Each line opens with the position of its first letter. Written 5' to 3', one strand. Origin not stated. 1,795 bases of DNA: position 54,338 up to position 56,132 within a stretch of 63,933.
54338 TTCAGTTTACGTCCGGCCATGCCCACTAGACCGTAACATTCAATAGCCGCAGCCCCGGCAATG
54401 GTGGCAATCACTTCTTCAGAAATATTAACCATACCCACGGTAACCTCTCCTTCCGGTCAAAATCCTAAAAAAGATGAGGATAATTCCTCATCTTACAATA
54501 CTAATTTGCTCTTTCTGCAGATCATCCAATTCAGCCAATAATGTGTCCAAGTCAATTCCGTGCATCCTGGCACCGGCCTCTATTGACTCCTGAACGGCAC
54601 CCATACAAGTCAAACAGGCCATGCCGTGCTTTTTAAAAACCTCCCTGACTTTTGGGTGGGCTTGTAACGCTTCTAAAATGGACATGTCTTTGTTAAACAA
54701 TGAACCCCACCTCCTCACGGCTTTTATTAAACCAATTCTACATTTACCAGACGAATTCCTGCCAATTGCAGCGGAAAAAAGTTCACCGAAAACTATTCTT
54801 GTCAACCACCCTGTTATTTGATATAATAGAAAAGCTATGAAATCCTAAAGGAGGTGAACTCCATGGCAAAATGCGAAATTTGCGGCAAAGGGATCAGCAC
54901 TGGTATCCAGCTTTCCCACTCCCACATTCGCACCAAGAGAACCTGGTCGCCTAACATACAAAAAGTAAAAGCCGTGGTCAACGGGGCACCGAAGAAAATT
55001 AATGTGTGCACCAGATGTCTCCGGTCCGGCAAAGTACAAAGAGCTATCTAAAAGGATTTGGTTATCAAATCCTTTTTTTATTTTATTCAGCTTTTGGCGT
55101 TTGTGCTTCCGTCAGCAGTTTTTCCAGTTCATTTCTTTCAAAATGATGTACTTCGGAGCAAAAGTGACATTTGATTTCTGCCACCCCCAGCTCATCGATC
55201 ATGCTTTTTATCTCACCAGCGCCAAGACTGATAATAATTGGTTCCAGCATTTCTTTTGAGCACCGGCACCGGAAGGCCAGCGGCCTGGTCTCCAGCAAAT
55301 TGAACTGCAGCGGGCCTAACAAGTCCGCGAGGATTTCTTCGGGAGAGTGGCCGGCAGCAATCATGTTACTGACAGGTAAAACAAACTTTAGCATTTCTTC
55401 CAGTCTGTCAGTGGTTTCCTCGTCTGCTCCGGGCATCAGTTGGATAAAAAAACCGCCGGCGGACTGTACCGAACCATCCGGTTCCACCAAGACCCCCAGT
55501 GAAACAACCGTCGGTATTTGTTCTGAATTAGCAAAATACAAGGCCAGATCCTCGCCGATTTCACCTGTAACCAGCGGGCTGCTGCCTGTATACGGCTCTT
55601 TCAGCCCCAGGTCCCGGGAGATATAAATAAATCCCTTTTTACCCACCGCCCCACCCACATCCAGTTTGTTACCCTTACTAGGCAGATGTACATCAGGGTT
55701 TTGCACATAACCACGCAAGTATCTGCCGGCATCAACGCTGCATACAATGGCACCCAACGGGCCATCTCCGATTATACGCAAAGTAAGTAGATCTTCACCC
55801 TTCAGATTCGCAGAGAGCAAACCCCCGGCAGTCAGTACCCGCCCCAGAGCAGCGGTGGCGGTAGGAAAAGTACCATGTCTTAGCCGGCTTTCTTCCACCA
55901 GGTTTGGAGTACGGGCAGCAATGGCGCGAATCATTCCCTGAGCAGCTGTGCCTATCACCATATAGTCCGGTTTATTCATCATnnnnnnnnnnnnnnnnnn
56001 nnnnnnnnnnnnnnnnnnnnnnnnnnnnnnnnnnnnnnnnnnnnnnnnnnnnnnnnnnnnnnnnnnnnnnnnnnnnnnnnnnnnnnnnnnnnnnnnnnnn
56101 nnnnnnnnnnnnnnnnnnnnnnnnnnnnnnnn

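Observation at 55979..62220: Uncharacterised envelope system: two paralogous 'ectodomain-first' phosphodiesterase-like polytopic proteins bracketing a GT4 glycosyltransferase and an L,D-transpeptidase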

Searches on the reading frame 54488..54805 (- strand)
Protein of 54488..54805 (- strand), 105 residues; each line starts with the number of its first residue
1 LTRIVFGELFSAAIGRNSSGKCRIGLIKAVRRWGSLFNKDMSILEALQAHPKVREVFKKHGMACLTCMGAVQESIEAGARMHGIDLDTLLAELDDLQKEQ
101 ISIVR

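Call 75: search_protein_families(library=pfam, proteins=[window:54488-54805:-], max_evalue=0.01)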
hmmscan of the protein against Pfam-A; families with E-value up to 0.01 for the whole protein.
window:54488-54805:- (105 aa): 2 families
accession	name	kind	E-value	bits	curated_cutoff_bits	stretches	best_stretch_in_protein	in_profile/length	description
PF08984.16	DUF1858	-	1.1e-17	64.3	32.2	1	38-90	2-59/59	Domain of unknown function (DUF1858)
PF04405.19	ScdA_N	-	0.0065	16.5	32.5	0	48-97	10-56/56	Domain of Unknown function (DUF542)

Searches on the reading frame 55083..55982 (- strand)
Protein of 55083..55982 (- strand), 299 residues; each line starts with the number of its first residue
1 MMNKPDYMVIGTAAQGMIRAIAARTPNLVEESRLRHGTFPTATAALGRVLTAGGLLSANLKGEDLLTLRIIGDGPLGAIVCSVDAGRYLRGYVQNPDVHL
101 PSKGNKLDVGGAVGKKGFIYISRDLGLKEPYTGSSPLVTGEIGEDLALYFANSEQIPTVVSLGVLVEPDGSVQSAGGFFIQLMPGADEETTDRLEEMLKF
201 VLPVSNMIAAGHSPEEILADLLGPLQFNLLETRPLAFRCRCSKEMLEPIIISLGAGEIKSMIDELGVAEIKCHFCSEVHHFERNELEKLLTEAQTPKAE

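Call 3: search_protein_families(library=pfam, proteins=[window:55083-55982:-], max_evalue=1)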
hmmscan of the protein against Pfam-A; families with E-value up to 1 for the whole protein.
window:55083-55982:- (299 aa): 1 family
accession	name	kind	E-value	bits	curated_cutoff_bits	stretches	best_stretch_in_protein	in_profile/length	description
PF01430.24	HSP33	-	2.6e-91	306.3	21.4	1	6-282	1-273/273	Hsp33 protein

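Call 4: search_protein_families(library=ncbifam, proteins=[window:55083-55982:-], max_evalue=1)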
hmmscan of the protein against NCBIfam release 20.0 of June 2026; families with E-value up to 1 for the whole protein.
window:55083-55982:- (299 aa): 2 families
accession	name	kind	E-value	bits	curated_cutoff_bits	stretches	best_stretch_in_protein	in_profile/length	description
NF001033.0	PRK00114.1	equivalog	1.2e-87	293.9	244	1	5-294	3-294/297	Hsp33 family molecular chaperone HslO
NF002386.0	PRK01402.1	equivalog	2e-23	82.9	346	2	26-190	42-213/335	Hsp33 family molecular chaperone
